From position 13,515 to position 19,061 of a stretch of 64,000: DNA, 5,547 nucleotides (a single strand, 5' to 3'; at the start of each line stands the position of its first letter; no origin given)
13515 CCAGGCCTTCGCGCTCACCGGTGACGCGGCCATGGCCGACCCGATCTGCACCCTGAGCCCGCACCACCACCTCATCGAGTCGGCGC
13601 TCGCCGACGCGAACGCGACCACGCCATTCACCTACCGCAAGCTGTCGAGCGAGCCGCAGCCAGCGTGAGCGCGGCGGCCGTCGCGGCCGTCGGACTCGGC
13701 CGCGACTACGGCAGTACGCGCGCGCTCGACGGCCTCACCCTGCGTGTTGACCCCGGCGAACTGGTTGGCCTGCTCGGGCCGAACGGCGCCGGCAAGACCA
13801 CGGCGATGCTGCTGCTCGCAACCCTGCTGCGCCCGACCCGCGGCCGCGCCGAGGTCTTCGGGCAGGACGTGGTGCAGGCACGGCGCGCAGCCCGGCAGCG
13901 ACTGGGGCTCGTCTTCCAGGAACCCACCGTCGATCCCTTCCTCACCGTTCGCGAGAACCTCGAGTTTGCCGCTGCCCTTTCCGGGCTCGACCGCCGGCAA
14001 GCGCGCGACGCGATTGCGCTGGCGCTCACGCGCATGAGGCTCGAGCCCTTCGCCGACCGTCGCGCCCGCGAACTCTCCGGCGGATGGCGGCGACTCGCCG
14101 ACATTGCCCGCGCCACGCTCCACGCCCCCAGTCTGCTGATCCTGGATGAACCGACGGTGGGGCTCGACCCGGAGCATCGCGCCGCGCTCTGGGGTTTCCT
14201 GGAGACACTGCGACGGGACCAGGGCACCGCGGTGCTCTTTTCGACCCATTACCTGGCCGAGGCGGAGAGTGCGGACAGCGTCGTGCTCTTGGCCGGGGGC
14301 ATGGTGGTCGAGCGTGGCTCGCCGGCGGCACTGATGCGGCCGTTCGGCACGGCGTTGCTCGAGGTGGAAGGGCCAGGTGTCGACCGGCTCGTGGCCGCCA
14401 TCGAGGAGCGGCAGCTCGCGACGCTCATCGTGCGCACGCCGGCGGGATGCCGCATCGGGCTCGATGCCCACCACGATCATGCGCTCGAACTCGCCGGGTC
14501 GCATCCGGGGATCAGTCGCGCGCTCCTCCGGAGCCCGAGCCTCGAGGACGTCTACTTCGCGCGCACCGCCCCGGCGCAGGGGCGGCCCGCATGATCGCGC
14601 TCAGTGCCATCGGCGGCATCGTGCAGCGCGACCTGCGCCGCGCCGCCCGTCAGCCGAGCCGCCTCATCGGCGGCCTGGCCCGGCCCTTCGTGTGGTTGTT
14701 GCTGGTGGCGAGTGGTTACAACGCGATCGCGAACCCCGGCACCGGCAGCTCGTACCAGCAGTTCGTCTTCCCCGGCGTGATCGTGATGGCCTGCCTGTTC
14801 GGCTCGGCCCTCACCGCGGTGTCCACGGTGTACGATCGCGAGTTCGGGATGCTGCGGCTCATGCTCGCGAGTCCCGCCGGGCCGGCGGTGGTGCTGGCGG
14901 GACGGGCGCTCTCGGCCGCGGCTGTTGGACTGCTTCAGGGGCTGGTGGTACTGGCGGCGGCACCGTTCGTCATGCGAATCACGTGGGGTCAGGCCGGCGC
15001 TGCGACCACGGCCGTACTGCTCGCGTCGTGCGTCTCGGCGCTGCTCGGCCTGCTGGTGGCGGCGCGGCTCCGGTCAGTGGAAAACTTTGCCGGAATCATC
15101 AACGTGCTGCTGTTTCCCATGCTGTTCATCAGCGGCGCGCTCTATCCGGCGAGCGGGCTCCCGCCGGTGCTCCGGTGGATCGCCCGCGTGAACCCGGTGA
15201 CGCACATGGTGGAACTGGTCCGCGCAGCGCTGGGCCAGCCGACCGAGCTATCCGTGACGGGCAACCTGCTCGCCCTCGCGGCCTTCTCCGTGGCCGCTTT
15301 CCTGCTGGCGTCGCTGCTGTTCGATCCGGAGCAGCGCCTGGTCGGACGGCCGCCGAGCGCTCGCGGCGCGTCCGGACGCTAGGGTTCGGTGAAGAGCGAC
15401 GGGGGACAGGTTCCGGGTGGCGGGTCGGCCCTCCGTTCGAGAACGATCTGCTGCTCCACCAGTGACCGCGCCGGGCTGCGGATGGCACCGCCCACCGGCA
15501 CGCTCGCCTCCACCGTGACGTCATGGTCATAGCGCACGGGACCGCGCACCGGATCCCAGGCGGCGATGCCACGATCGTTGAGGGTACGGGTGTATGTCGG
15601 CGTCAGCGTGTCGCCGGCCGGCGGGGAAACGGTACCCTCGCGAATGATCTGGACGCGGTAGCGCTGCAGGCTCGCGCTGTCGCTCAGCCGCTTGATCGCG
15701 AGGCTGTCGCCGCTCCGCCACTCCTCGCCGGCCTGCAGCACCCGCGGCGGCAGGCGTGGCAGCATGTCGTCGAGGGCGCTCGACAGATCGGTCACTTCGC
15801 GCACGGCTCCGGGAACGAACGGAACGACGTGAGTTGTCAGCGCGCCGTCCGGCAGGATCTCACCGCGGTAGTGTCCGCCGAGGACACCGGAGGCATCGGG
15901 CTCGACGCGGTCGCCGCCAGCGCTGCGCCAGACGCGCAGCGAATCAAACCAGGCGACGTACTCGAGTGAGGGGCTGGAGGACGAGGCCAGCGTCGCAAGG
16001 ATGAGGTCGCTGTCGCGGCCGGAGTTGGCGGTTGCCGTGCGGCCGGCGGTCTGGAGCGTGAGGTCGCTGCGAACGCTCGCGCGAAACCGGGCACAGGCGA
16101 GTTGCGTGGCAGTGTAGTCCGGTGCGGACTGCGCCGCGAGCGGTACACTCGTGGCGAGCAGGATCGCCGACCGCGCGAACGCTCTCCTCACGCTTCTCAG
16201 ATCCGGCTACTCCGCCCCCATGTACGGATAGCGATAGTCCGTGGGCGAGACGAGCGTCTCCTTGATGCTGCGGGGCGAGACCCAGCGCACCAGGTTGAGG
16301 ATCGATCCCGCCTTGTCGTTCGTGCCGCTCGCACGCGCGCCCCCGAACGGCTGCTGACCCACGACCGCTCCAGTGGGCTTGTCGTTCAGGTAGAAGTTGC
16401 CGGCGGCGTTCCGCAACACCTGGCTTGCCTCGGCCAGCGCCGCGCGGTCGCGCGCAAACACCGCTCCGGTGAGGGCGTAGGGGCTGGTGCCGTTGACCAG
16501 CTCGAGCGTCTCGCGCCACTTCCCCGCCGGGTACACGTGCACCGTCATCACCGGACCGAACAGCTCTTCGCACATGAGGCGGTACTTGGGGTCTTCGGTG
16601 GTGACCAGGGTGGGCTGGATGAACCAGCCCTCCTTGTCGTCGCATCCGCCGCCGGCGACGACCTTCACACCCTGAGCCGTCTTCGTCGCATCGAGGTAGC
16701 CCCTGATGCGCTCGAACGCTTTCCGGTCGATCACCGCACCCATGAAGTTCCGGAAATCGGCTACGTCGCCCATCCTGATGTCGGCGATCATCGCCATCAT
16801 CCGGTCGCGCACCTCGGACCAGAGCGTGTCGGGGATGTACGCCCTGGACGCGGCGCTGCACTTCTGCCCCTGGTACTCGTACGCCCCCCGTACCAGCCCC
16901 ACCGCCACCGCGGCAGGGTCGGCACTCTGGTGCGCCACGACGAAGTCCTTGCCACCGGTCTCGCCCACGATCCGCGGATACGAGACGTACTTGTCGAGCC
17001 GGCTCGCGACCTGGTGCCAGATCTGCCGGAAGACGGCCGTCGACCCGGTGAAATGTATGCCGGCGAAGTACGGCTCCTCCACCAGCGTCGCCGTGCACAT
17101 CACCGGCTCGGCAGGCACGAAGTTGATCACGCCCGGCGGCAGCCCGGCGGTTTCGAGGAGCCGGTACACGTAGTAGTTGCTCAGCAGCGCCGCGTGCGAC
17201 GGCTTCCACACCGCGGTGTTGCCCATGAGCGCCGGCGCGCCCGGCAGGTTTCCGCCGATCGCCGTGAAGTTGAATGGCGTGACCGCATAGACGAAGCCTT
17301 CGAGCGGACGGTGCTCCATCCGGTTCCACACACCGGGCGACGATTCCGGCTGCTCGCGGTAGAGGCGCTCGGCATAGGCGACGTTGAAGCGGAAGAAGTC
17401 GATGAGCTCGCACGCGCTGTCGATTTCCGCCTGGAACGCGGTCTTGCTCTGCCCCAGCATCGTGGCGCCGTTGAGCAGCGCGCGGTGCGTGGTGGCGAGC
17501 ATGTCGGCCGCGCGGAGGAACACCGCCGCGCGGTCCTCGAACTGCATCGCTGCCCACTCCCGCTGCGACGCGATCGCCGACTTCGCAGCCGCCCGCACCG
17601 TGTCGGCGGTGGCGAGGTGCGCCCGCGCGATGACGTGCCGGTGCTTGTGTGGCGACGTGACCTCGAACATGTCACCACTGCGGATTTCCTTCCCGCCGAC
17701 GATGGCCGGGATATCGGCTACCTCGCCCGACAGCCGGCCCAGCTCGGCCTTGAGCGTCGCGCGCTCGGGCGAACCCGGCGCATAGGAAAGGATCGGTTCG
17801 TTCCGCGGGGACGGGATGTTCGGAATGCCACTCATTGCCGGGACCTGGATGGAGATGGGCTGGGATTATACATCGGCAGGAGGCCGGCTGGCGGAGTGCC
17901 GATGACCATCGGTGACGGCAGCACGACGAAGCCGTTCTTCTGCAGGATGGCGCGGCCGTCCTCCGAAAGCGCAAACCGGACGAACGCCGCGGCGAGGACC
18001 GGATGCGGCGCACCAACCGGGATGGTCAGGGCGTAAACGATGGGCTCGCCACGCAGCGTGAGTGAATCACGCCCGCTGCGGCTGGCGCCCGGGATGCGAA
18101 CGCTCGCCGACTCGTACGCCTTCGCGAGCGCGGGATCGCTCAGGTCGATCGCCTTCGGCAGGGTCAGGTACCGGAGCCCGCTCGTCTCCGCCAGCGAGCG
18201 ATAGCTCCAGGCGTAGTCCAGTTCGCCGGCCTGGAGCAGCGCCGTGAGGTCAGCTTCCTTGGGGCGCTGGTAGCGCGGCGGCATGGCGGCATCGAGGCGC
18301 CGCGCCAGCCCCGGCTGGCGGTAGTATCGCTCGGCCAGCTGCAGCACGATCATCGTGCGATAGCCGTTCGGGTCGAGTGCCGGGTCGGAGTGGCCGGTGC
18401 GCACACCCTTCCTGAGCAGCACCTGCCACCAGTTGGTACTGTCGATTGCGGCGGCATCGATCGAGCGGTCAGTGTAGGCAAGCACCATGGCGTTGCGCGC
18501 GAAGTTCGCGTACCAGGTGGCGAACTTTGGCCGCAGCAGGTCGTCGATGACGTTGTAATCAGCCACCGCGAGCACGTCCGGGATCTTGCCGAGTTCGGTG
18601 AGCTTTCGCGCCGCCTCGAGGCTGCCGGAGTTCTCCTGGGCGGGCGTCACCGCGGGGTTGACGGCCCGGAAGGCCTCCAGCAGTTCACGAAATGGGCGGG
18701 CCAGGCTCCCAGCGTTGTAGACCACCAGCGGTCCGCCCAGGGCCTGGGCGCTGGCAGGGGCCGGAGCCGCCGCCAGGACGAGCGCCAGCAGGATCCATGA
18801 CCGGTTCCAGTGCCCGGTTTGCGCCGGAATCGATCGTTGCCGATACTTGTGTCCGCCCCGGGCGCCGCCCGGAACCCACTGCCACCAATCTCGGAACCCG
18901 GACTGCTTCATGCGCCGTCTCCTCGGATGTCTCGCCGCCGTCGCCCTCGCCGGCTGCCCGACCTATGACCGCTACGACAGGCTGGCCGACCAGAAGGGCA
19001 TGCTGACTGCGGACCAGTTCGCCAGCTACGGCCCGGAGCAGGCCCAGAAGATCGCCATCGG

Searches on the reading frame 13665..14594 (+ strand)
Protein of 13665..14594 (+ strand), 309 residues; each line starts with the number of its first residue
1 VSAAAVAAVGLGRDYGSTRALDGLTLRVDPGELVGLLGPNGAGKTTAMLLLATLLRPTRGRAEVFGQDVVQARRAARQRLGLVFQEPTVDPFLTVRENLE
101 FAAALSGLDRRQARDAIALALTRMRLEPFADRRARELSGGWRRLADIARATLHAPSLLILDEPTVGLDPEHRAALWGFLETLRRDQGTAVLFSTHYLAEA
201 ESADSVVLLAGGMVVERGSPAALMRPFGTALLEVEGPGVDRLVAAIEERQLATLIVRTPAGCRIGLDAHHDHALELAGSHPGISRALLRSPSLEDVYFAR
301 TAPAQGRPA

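Call 6: search_protein_families(library=pfam, proteins=[window:13665-14594:+])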
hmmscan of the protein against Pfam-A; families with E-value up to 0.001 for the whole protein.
window:13665-14594:+ (309 aa): 2 families
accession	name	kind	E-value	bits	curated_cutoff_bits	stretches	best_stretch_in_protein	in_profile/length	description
PF00005.33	ABC_tran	-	3.2e-33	115.7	25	1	21-164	1-136/137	ABC transporter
PF13304.12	AAA_21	-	1.5e-11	45.4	27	1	132-195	233-298/304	AAA domain, putative AbiEii toxin, Type IV TA system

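Call 37: search_protein_families(library=ncbifam, proteins=[window:13665-14594:+], max_evalue=0.00001)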
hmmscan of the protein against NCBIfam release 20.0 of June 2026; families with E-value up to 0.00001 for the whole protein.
window:13665-14594:+ (309 aa): 177 families (the best 25 are shown)
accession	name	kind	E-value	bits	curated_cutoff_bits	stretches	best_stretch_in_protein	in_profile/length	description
TIGR03864.1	PQQ_ABC_ATP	hypoth_equivalog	2.1e-67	227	302.25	1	9-231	5-227/236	ABC transporter, ATP-binding subunit, PQQ-dependent alcohol dehydrogenase system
TIGR01188.1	drrA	subfamily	3.1e-64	217.2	312.45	1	14-250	2-245/302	daunorubicin resistance ABC transporter, ATP-binding protein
NF033858.1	ABC2_perm_RbbA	equivalog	8.7e-53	179.4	1050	1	4-233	265-494/909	ribosome-associated ATPase/putative transporter RbbA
NF010060.0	PRK13537.1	equivalog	1.3e-48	165.5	521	1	1-297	11-304/314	nodulation factor ABC transporter ATP-binding protein NodI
NF010059.0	PRK13536.1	equivalog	7.7e-47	159.7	549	1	2-299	40-334/342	nodulation factor ABC transporter ATP-binding protein NodI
TIGR01288.1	nodI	equivalog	9.7e-44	149.6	424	1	3-299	2-295/303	nodulation factor ABC transporter ATP-binding protein NodI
TIGR03522.1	GldA_ABC_ATP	equivalog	5.9e-40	137.6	402.6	1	8-216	5-212/301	gliding motility-associated ABC transporter ATP-binding subunit GldA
TIGR04520.1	ECF_ATPase_1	equivalog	2.8e-39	135.2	315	1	17-249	14-250/269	energy-coupling factor transporter ATPase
TIGR04521.1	ECF_ATPase_2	equivalog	1.5e-37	129.2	330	1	18-251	18-261/279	energy-coupling factor transporter ATPase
TIGR00968.1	3a0106s01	subfamily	4.2e-37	127.9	342.75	1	13-225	8-220/237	sulfate ABC transporter ATP-binding protein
TIGR04406.1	LPS_export_lptB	equivalog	4.6e-36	124.3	240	1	9-224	5-223/239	LPS export ABC transporter ATP-binding protein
NF006987.0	PRK09452.1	equivalog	4.7e-36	124.3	482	1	9-222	21-234/378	spermidine/putrescine ABC transporter ATP-binding protein PotA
TIGR03873.1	F420-0_ABC_ATP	hypoth_equivalog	2.8e-35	121.8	372.4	1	12-226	8-227/256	putative F420-0 ABC transporter ATP-binding protein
TIGR01186.1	proV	subfamily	6.4e-35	120.9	326.6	1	15-225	3-219/363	betaine/proline/choline family ABC transporter ATP-binding protein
TIGR02142.1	modC_ABC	equivalog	7.8e-35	120.8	285.05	1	25-226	17-222/353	molybdenum ABC transporter ATP-binding protein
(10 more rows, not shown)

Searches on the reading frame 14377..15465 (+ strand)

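Call 6: search_protein_families(library=pfam, proteins=[window:14377-15465:+])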
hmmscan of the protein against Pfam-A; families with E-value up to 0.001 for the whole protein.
window:14377-15465:+ (362 aa): 0 families

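Call 37: search_protein_families(library=ncbifam, proteins=[window:14447-15382:+], max_evalue=0.00001)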
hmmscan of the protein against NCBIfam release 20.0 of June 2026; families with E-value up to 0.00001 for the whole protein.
window:14447-15382:+ (311 aa): 8 families
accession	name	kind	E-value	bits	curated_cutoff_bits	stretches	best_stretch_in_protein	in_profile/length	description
TIGR03861.1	phenyl_ABC_PedC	subfamily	1.6e-42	145.9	241.35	1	53-295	2-251/253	alcohol ABC transporter, permease protein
TIGR01247.1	drrB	subfamily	7.8e-42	143.6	223.05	1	61-292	1-236/236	daunorubicin resistance ABC transporter membrane protein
NF011648.0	PRK15066.1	subfamily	1.6e-23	83.6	225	1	99-295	55-252/257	ABC transporter permease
TIGR01291.1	nodJ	subfamily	1.5e-17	64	206.65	1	70-289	23-244/253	ABC-2 type transporter, NodJ family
TIGR00025.1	Mtu_efflux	paralog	1.2e-13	51.2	146.9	1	99-290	34-232/238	ABC transporter efflux protein, DrrB family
NF033858.1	ABC2_perm_RbbA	equivalog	3.8e-12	45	1050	1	107-292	715-904/909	ribosome-associated ATPase/putative transporter RbbA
TIGR03062.1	pip_yhgE_Cterm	subfamily_domain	1e-08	35.1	102.2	1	149-293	62-204/208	YhgE/Pip family protein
NF038293.1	permease_SagH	equivalog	1.6e-08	33.8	450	1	112-252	185-327/370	SagH family ABC transporter permease subunit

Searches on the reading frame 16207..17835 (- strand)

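Call 46: search_protein_families(library=pfam, proteins=[window:16207-17835:-], max_evalue=0.00001)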
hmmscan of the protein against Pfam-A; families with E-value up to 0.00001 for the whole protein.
window:16207-17835:- (542 aa): 1 family
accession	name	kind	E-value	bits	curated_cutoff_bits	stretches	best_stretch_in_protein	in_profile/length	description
PF00171.27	Aldedh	-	1.4e-97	327.6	23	1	55-510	7-448/461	Aldehyde dehydrogenase family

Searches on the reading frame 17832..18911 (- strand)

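Call 46: search_protein_families(library=pfam, proteins=[window:17832-18911:-], max_evalue=0.00001)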
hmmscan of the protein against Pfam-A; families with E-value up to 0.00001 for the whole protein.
window:17832-18911:- (359 aa): 2 families
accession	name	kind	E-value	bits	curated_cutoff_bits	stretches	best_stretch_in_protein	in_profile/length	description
PF13531.11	SBP_bac_11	-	9.7e-35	120.8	25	1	62-328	1-226/227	Bacterial extracellular solute-binding protein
PF01547.30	SBP_bac_1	-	5.3e-11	43.5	26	1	67-320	1-306/307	Bacterial extracellular solute-binding protein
